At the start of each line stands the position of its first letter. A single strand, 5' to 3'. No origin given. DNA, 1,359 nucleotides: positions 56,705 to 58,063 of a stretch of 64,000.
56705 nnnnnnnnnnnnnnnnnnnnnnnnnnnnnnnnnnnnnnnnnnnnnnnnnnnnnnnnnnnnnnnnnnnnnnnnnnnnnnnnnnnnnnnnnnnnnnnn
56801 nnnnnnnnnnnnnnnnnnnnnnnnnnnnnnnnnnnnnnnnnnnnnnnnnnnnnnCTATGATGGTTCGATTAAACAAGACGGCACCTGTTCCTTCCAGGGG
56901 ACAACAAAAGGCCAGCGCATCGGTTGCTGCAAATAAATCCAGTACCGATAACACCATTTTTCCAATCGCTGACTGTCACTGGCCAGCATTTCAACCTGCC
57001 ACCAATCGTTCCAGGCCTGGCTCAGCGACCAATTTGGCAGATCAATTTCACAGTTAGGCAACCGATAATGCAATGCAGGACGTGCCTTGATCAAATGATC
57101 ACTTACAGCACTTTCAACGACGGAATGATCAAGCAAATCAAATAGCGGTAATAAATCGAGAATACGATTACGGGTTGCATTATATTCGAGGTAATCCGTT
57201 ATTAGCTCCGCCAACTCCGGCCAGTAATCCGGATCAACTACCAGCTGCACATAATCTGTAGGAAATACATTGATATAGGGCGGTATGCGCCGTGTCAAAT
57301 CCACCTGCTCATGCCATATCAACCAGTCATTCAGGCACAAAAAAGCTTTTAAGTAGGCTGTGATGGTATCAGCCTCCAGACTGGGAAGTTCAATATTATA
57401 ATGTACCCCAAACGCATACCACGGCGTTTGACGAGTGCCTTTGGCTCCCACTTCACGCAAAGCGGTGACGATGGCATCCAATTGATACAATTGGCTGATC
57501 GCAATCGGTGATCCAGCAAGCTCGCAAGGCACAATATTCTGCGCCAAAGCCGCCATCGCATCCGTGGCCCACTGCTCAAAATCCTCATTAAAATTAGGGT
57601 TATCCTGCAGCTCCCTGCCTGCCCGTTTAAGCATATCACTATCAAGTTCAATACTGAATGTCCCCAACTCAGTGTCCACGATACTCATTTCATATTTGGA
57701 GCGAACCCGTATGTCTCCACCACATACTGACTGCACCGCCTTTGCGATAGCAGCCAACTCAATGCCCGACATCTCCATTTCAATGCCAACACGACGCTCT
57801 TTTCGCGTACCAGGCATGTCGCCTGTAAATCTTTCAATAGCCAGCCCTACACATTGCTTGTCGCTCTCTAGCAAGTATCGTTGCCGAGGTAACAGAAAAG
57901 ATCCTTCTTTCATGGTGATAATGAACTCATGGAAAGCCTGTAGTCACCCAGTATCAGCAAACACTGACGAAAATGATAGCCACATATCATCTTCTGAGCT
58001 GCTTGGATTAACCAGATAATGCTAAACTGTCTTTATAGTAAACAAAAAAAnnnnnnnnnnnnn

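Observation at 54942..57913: Amidoligase + C26 gamma-glutamyl hydrolase + YqaA membrane protein + SDR: an uncharacterised ligate/cleave (Puu-like) module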

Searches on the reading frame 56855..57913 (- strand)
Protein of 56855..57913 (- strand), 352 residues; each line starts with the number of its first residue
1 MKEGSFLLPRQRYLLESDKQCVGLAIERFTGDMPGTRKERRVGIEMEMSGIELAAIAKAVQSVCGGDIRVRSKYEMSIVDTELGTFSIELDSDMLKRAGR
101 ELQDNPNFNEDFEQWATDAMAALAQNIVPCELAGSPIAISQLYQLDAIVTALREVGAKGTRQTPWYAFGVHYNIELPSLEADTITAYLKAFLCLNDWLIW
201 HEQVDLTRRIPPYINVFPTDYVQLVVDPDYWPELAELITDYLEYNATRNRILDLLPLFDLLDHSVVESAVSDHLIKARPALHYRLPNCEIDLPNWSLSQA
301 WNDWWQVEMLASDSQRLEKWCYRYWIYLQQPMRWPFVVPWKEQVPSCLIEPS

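Call 3: search_protein_families(library=pfam, proteins=[window:56855-57913:-], max_evalue=0.01)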
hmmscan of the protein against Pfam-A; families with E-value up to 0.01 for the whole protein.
window:56855-57913:- (352 aa): 1 family
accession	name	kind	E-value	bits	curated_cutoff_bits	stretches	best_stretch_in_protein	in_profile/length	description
PF12224.13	Amidoligase_2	-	3.7e-58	197.7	22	1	38-305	1-244/245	Putative amidoligase enzyme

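Call 4: search_protein_families(library=ncbifam, proteins=[window:56855-57913:-], max_evalue=0.01)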
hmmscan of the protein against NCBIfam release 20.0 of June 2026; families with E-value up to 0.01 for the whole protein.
window:56855-57913:- (352 aa): 0 families

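Call 5: find_related_loci(query=window:56855-57913:-, collection=genome_contigs, flank=8000)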
Query window:56855-57913:- (352 aa) in genome_contigs; peptide patterns used: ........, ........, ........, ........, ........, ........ (x = any residue, [..] = any of these).
58 stretches matched a pattern; 3 encode a relative of the query (tblastn E <= 1e-3); 3 distinct loci.
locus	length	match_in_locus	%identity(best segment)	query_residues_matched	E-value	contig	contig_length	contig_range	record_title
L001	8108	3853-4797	69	38-352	5e-150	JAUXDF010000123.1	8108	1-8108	MAG: Spongiibacteraceae bacterium isolate CSMAG_2844 CSMAG_2844_k119_589651_length_8108_cov_12.5221, whole genome shotgu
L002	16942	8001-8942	60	39-352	2e-131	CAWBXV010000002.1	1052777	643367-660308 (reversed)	MAG: uncultured Gammaproteobacteria bacterium isolate MFD09779.bin.1.73 genome assembly, contig: contig_18710, whole gen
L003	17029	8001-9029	44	38-348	1e-80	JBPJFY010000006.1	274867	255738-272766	Oleiphilaceae bacterium G1-8 NODE_6_length_274867_cov_45.2944, whole genome shotgun sequence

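Call 17: find_homologous_proteins(query=window:56855-57913:-, max_evalue=0.00001)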
Query window:56855-57913:- (352 aa): 528 proteins with E <= 0.00001 among 3060 candidates; the best 120 are listed.
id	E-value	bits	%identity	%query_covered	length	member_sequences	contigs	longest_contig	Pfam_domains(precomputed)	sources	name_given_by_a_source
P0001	1.7e-241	819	100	100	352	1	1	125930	PF12224.14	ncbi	-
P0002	3.1e-149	515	70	89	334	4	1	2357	PF12224.14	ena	-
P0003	1.4e-141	490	66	89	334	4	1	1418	PF12224.14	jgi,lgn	jgi:hypothetical protein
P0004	4.7e-130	452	60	93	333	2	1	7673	PF12224.14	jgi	jgi:hypothetical protein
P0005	1.5e-128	447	60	89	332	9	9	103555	PF12224.14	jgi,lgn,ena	jgi:hypothetical protein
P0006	2.0e-128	447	59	89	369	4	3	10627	PF12224.14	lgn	-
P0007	1.2e-124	435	54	100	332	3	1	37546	PF12224.14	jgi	jgi:hypothetical protein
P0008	3.7e-123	430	57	89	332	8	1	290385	PF12224.14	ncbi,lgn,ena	-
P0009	2.6e-117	410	55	93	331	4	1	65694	PF12224.14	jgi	jgi:hypothetical protein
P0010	6.3e-117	409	61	81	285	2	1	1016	PF12224.14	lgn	-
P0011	3.5e-93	331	47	100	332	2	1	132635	PF12224.14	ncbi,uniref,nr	ncbi:hypothetical protein BTA51_24520 [Hahella sp. CCB-MM4]|uniref:amidoligase family protein n=1 Ta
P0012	2.8e-92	328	49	92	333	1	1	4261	PF12224.14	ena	-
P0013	6.8e-91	323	50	87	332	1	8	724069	PF12224.14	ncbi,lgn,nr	ncbi:MAG: amidoligase family protein [Hahellaceae bacterium]|nr:amidoligase family protein [Hahellac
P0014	7.5e-91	323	49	92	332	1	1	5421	PF12224.14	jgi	-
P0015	2.0e-90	322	49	89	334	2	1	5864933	PF12224.14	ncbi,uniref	ncbi:amidoligase family protein [Marinobacterium aestuariivivens]|uniref:Amidoligase family protein 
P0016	5.6e-90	320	48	89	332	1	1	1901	PF12224.14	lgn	-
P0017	4.1e-88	314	47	99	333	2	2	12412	PF12224.14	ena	-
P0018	8.1e-88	313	49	89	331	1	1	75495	PF12224.14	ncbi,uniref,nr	ncbi:amidoligase family protein [Marinobacterium arenosum]|uniref:amidoligase family protein n=1 Tax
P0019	1.6e-87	312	48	89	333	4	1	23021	PF12224.14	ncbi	-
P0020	1.8e-87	312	47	89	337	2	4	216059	PF12224.14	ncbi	-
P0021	2.2e-87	312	50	84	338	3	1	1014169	PF12224.14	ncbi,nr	ncbi:amidoligase family protein [Parahaliea maris]|nr:amidoligase family protein [Parahaliea maris]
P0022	3.3e-87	311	48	91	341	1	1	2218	PF12224.14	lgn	-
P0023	2.1e-86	309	50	83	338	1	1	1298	PF12224.14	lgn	-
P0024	1.0e-85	306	49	87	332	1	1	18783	PF12224.14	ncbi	-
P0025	1.1e-85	306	47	92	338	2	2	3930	PF12224.14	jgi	-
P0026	2.5e-85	305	48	84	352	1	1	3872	PF12224.14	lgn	-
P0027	7.7e-85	304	48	86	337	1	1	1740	PF12224.14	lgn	-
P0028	1.4e-84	303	47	82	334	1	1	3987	PF12224.14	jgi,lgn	-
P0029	1.4e-84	303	47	84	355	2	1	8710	PF12224.14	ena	-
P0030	1.6e-84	302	47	89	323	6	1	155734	PF12224.14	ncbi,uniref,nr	uniref:amidoligase family protein n=1 Tax=Marinobacterium profundum TaxID=1714300 RepID=UPI00082BB5C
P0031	1.9e-84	302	49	84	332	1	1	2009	PF12224.14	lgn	-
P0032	2.4e-84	302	49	84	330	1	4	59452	PF12224.14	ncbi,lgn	-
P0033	2.5e-84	302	47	87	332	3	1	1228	PF12224.14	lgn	-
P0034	3.4e-84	301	49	85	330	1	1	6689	PF12224.14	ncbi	ncbi:MAG TPA: amidoligase family protein [Cellvibrionaceae bacterium]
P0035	4.7e-84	301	46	88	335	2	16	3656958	PF12224.14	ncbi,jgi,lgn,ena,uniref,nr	ncbi:alpha-L-fucosidase [Candidatus Tenderia electrophaga]|jgi:hypothetical protein|uniref:Alpha-L-f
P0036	1.2e-83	300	47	85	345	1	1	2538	PF12224.14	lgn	-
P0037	1.2e-83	300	48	81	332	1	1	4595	PF12224.14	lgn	-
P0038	1.2e-83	300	48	84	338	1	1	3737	PF12224.14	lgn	-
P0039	1.4e-83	299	48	83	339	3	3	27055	PF12224.14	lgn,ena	-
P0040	1.8e-83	299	45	89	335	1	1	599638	PF12224.14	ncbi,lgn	ncbi:MAG: amidoligase family protein [Pseudomonadales bacterium]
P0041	2.3e-83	299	49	81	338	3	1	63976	PF12224.14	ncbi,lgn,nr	ncbi:MAG: hypothetical protein GYB33_19060 [Gammaproteobacteria bacterium]|nr:hypothetical protein [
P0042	4.6e-83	298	46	89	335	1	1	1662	PF12224.14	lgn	-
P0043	5.2e-83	297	44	84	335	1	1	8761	PF12224.14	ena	-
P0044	6.8e-83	297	47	84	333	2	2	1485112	PF12224.14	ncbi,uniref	ncbi:amidoligase family protein [Salinisphaera aquimarina]|uniref:Amidoligase family protein n=1 Tax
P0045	9.7e-83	297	46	83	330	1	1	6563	PF12224.14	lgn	-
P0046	1.0e-82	297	47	84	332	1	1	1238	PF12224.14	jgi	-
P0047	1.4e-82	296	48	84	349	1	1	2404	PF12224.14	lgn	-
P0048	1.6e-82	296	48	84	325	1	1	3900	PF12224.14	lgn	-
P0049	2.0e-82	296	49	80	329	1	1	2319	PF12224.14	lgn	-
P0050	2.4e-82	295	48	80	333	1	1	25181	PF12224.14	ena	-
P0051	2.7e-82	295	46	88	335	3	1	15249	PF12224.14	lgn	-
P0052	3.1e-82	295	46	91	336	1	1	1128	PF12224.14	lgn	-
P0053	3.6e-82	295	49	84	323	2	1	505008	PF12224.14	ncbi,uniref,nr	ncbi:alpha-L-fucosidase [Parahaliea aestuarii]|uniref:Alpha-L-fucosidase n=2 Tax=Parahaliea aestuari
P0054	3.8e-82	295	48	83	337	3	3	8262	PF12224.14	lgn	-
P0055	5.0e-82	294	47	85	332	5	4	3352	PF12224.14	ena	-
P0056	5.0e-82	294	47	86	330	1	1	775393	PF12224.14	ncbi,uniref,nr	ncbi:amidoligase family protein [Marinimicrobium alkaliphilum]|uniref:amidoligase family protein n=1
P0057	6.8e-82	294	45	87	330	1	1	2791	PF12224.14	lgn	-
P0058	9.9e-82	293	47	84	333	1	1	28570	PF12224.14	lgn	-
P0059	1.0e-81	293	46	88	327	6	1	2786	PF12224.14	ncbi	-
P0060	1.2e-81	293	48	82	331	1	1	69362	PF12224.14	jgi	jgi:hypothetical protein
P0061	1.2e-81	293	48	88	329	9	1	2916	PF12224.14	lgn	-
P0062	1.3e-81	293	47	88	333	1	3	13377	PF12224.14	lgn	-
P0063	1.4e-81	293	48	84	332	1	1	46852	PF12224.14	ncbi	ncbi:MAG: amidoligase family protein [Gammaproteobacteria bacterium]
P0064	1.5e-81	293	47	86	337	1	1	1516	PF12224.14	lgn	-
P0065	1.6e-81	293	46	88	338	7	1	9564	PF12224.14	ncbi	-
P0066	2.6e-81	292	46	89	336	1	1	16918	PF12224.14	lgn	-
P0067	4.7e-81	291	44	89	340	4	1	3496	PF12224.14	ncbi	-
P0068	8.1e-81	290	45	84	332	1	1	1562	PF12224.14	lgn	-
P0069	1.0e-80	290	46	83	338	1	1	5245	PF12224.14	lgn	-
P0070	1.6e-80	289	45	95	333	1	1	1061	PF12224.14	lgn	-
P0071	2.2e-80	289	45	88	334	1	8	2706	PF12224.14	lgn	-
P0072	2.2e-80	289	47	84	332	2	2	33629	PF12224.14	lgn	-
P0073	2.5e-80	289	47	86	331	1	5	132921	PF12224.14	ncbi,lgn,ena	-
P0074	3.1e-80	288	48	81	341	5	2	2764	PF12224.14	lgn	-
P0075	3.5e-80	288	46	89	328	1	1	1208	PF12224.14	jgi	jgi:hypothetical protein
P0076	3.8e-80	288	44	85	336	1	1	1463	PF12224.14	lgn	-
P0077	3.8e-80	288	47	86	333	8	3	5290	PF12224.14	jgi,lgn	-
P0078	4.2e-80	288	48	82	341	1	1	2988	PF12224.14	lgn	-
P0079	4.2e-80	288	45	84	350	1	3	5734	PF12224.14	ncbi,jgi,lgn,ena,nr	ncbi:MAG TPA: amidoligase family protein [Xanthomonadales bacterium]|nr:amidoligase family protein [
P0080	4.7e-80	288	45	88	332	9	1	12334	PF12224.14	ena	-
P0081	4.8e-80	288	43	88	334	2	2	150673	PF12224.14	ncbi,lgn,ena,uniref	ncbi:amidoligase family protein [Salinisphaera sp. RV14]|uniref:amidoligase family protein n=1 Tax=u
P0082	4.8e-80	288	46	83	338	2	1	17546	PF12224.14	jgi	jgi:hypothetical protein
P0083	4.9e-80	288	44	87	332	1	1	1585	PF12224.14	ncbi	-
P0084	5.8e-80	287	46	84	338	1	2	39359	PF12224.14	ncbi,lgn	-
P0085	5.9e-80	287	46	88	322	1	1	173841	PF12224.14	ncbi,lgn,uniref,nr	ncbi:hypothetical protein HNR62_001113 [Oceanisphaera litoralis]|uniref:amidoligase family protein n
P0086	7.8e-80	287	46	87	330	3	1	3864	PF12224.14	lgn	-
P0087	8.0e-80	287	45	84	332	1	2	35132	PF12224.14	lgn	-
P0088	9.0e-80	287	46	84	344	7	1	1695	PF12224.14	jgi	jgi:hypothetical protein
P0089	1.1e-79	287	46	87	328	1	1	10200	PF12224.14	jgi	-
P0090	1.1e-79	287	45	84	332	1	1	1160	PF12224.14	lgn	-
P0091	1.2e-79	286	46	82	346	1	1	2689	PF12224.14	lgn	-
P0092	1.2e-79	286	47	85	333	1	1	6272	PF12224.14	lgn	-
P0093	1.7e-79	286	47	87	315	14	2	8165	PF12224.14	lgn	-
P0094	1.8e-79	286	44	89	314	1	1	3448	PF12224.14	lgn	-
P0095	2.0e-79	286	49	80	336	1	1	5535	PF12224.14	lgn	-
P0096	2.2e-79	286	47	86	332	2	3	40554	PF12224.14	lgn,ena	-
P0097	2.2e-79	286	44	88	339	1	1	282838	PF12224.14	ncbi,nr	ncbi:MAG: amidoligase family protein [Woeseiaceae bacterium]|nr:amidoligase family protein [Woeseiac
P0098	2.4e-79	285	44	88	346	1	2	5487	PF12224.14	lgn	-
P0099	2.5e-79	285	44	89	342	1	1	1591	PF12224.14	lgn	-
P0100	3.0e-79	285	46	83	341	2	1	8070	PF12224.14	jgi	jgi:hypothetical protein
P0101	3.4e-79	285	47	87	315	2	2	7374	PF12224.14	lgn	-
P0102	5.3e-79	284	47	83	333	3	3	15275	PF12224.14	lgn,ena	-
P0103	5.3e-79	284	45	83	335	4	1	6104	PF12224.14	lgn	-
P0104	5.5e-79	284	47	83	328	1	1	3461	PF12224.14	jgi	jgi:hypothetical protein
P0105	7.3e-79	284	47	83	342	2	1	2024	PF12224.14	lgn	-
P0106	7.5e-79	284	45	86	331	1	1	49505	PF12224.14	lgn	-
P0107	8.5e-79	284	45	84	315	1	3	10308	PF12224.14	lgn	-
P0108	8.9e-79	284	44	87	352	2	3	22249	PF12224.14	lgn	-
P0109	1.1e-78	283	44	88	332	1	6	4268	PF12224.14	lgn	-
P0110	1.3e-78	283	47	84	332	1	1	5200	PF12224.14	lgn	-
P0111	1.3e-78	283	45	88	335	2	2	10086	PF12224.14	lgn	-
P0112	1.3e-78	283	46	84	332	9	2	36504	PF12224.14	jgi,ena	-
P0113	1.5e-78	283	45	83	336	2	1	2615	PF12224.14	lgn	-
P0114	1.7e-78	283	43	85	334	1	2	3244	PF12224.14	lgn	-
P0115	1.8e-78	283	47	84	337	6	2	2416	PF12224.14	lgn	-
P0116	1.9e-78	282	45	88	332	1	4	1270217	PF12224.14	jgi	jgi:hypothetical protein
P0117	2.1e-78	282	46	82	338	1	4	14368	PF12224.14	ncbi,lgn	-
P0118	2.3e-78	282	45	84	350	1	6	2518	PF12224.14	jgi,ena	-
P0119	3.1e-78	282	45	83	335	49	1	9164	PF12224.14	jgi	-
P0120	3.2e-78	282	47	78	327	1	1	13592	PF12224.14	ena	-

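Call 18: find_encoding_contigs(protein=P0001, flank=6000, max_places=2)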
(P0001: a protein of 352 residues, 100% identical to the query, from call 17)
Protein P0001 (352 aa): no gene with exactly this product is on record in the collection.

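Call 19: find_encoding_contigs(protein=P0011, flank=6000, max_places=2)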
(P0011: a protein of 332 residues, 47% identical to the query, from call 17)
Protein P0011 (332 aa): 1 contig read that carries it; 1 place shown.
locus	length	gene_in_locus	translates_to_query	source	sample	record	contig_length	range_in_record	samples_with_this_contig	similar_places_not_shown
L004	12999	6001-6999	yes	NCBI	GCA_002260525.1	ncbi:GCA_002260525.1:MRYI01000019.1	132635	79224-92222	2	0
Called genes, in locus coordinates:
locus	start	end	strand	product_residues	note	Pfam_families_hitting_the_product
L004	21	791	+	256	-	PF23023:Anti-Pycsar_Apyc1, PF00753:Lactamase_B (weak), PF12706:Lactamase_B_2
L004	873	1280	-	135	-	PF04828:GFA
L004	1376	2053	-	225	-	PF00440:TetR_N (weak), PF21943:TetR_C_46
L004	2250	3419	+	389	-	PF00970:FAD_binding_6 (weak), PF00175:NAD_binding_1, PF08030:NAD_binding_6 (faint), PF00111:Fer2 (weak)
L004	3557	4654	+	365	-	PF00487:FA_desaturase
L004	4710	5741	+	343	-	-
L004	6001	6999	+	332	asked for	PF12224:Amidoligase_2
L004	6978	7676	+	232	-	PF07722:Peptidase_C26, PF00117:GATase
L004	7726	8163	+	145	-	PF09335:VTT_dom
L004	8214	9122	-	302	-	PF00248:Aldo_ket_red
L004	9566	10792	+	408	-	PF00083:Sugar_tr, PF07690:MFS_1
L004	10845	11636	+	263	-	PF00106:adh_short, PF08659:KR (weak), PF23441:SDR (weak), PF13561:adh_short_C2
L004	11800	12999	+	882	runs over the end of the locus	PF05230:MASE2, PF00512:HisKA, PF02518:HATPase_c, PF00072:Response_reg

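Call 20: find_encoding_contigs(protein=P0035, flank=6000, max_places=2)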
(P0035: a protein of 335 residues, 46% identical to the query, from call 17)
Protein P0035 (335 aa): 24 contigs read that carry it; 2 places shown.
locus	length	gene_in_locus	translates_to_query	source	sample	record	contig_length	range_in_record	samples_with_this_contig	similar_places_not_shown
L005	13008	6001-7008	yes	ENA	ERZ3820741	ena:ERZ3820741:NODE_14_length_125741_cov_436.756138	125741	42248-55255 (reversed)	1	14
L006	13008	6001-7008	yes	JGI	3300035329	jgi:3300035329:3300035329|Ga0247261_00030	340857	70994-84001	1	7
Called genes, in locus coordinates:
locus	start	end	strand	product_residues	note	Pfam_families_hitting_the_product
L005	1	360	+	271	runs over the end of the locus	PF06629:MipA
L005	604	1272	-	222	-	-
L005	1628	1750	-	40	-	-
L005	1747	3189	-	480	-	PF00474:SSF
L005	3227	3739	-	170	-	-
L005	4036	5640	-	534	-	PF03924:CHASE, PF00512:HisKA, PF02518:HATPase_c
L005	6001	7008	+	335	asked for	PF12224:Amidoligase_2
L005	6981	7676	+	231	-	PF00117:GATase, PF07722:Peptidase_C26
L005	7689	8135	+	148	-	PF09335:VTT_dom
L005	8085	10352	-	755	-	PF00708:Acylphosphatase, PF07503:zf-HYPF, PF01300:Sua5_yciO_yrdC, PF17788:HypF_C, PF22521:HypF_C_2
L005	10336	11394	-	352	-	PF24827:AstE_AspA_cat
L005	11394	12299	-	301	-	PF18030:Rimk_N, PF14397:ATPgrasp_ST (faint), PF02655:ATP-grasp_3, PF02955:GSH-S_ATP, PF08443:RimK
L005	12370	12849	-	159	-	PF05618:RimB-like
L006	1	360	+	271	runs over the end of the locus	PF06629:MipA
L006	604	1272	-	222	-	-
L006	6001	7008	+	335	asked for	PF12224:Amidoligase_2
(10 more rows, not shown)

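Call 24: find_related_loci(query=A1, collection=metagenome_contigs, flank=6000)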
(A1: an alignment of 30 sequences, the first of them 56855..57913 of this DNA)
Query A1 (352 aa) in metagenome_contigs; peptide patterns used: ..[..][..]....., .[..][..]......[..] (x = any residue, [..] = any of these).
600 stretches matched a pattern (row limit reached: there are more); 557 encode a relative of the query (tblastn E <= 1e-3); the best 80 are kept; 80 distinct loci.
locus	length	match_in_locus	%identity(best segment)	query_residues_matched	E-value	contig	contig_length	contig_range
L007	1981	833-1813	46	16-351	2e-94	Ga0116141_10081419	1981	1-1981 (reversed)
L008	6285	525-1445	47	40-344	2e-88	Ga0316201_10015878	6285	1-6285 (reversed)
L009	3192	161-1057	47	38-336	7e-90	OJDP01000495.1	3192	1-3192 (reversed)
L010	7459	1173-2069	47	38-336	2e-88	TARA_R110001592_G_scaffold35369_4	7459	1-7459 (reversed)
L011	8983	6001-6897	47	38-336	4e-88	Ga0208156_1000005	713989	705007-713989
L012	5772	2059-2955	47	38-336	2e-88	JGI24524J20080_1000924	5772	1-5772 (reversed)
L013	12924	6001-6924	46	40-348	9e-88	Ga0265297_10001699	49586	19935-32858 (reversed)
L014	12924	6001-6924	46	40-348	2e-87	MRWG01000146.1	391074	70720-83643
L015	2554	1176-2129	45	40-352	2e-89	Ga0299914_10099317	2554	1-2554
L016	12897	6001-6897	46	38-336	8e-87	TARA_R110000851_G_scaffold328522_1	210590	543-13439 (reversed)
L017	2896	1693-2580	49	40-336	7e-88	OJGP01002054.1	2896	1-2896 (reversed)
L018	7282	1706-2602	47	38-336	3e-86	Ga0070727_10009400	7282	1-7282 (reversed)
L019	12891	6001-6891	47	38-332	3e-86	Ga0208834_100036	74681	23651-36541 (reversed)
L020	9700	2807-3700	47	38-334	1e-85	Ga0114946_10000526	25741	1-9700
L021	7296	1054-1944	46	38-332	1e-85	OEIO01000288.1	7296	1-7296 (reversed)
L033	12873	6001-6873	46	40-330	7e-83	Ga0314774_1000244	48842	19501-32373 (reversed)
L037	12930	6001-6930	43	38-349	5e-82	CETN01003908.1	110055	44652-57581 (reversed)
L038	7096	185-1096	46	40-344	1e-81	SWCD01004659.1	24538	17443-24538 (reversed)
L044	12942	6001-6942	43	37-351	7e-80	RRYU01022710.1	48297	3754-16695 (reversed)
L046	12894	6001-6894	45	38-331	4e-80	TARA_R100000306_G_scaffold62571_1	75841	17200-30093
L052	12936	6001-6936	41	40-352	1e-78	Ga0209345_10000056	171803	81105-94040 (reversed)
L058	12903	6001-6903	44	36-332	1e-77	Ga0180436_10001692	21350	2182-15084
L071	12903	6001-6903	40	40-344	3e-76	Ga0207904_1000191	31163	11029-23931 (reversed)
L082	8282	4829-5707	45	40-332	2e-74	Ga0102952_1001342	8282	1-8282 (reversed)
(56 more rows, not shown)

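Call 28: predict_structure(alignment_id=A1)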
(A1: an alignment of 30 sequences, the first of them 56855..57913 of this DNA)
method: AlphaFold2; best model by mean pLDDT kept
length: 352 residues; sequences in the alignment: 30
mean_pLDDT: 88.0   pTM: 0.88
mean pLDDT of the five models: 88.0, 87.8, 87.1, 86.0, 85.9
residues with pLDDT >= 90: 230; 70-90: 75; 50-70: 47; < 50: 0
segments of 3 or more residues with pLDDT < 50: none
pLDDT, mean of each block of 10 residues (from residue 1): 79 79 57 74 95 96 98 95 96 84 73 68 78 96 96 94 75 96 98 96 76 75 97 98 91 96 96 92 92 94 97 97 95 74 93 65
secondary structure, 60 per line:
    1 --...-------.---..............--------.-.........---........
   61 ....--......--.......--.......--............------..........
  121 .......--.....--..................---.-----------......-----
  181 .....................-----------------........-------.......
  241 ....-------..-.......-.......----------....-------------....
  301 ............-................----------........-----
elements in order: H17-30 E41-49 H53-64 E67-72 E75-81 E84-90 H93-104 H111-127 E130-134 H139-154 E170-175 H181-201 H219-226 H234-244 H255-261 H263-269 E280-283 H297-312 H314-329 H340-347

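Call 29: search_protein_representatives(alignment_id=A1)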
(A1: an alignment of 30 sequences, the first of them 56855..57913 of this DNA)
Query: 30 sequences, 331 profile positions. Proteins with E-value up to 0.001 (for the whole library): 994; up to 1e-10: 748; up to 1e-30: 470. The best 150 are listed.
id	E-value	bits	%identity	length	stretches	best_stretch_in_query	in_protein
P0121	5.0e-134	463.1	-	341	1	8-329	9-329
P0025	2.2e-131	454.5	-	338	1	3-329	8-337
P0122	6.7e-129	446.3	-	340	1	3-328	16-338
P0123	2.4e-125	434.6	-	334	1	2-330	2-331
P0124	5.4e-122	423.6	-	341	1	12-327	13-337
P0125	2.3e-120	418.2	-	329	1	7-328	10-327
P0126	6.6e-120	416.7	-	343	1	5-327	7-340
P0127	3.3e-119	414.4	-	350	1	5-329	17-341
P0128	6.2e-118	410.2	-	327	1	4-326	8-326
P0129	6.8e-115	400.2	-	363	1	8-328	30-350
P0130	6.0e-113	393.8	-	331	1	7-329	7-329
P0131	1.7e-112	392.4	-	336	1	5-324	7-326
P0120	1.8e-112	392.3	-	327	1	17-329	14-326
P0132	1.5e-109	382.6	-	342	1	3-327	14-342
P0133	1.6e-109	382.5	-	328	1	10-329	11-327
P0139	2.3e-107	375.5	-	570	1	12-327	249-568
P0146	6.8e-104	364.1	-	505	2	91-328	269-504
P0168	9.1e-99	347.2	-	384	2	92-328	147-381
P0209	1.7e-93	329.9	-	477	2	86-329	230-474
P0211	5.8e-93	328.1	-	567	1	14-324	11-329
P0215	1.2e-92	327.2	-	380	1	18-310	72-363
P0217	2.5e-92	326.1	-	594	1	8-318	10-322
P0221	4.7e-92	325.2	-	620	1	4-309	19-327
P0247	1.9e-89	316.6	-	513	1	8-300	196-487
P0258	1.3e-88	313.8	-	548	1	18-325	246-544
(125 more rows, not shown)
